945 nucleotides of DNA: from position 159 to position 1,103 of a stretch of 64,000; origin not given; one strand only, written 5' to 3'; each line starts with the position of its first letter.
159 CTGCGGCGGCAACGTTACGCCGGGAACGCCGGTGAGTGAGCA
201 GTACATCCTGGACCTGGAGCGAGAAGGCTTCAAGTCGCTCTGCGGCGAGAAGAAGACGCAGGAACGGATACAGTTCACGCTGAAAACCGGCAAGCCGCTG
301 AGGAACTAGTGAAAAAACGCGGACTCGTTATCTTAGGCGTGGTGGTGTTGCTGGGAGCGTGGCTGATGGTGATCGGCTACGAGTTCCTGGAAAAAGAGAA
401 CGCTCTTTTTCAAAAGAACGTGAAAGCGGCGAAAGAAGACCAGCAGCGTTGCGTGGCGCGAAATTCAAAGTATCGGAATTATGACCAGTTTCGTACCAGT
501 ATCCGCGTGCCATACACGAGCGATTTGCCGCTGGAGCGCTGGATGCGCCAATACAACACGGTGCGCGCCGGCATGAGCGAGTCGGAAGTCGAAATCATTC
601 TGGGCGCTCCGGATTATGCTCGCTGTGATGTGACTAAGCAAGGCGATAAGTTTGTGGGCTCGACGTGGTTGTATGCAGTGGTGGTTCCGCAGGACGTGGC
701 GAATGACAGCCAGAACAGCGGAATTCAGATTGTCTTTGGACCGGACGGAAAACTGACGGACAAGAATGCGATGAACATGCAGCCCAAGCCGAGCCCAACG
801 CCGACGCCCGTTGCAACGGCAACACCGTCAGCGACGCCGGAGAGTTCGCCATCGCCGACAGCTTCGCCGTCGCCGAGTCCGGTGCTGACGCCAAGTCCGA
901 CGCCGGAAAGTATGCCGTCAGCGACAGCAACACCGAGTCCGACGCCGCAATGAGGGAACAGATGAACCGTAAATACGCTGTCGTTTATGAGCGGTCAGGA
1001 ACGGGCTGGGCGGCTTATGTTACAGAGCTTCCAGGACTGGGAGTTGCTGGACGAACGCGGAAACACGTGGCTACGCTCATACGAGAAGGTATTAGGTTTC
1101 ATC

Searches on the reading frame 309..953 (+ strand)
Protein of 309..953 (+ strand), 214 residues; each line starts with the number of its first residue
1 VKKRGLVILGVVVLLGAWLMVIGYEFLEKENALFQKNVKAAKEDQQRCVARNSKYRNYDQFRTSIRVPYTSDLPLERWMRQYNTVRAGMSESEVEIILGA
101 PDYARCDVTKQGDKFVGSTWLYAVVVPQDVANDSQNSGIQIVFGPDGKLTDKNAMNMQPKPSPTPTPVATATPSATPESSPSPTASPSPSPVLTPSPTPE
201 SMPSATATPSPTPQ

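Call 8: search_protein_families(library=pfam, proteins=[window:309-953:+], max_evalue=0.00001)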
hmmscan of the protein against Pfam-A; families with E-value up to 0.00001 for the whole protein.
window:309-953:+ (214 aa): 0 families

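Call 57: search_protein_families(library=pfam, proteins=[window:309-953:+], max_evalue=0.05)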
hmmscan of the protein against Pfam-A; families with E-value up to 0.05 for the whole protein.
window:309-953:+ (214 aa): 3 families
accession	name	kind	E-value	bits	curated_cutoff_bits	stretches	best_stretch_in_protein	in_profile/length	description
PF05887.16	Trypan_PARP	-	0.00088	19.7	100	1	146-212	41-110/134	Procyclic acidic repetitive protein (PARP)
PF07332.16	Phage_holin_3_6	-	0.021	15.3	28.4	1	6-46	73-113/116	Putative Actinobacterial Holin-X, holin superfamily III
PF04355.18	BamE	-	0.047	13.9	23.2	0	82-104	9-31/71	Outer membrane protein assembly factor BamE domain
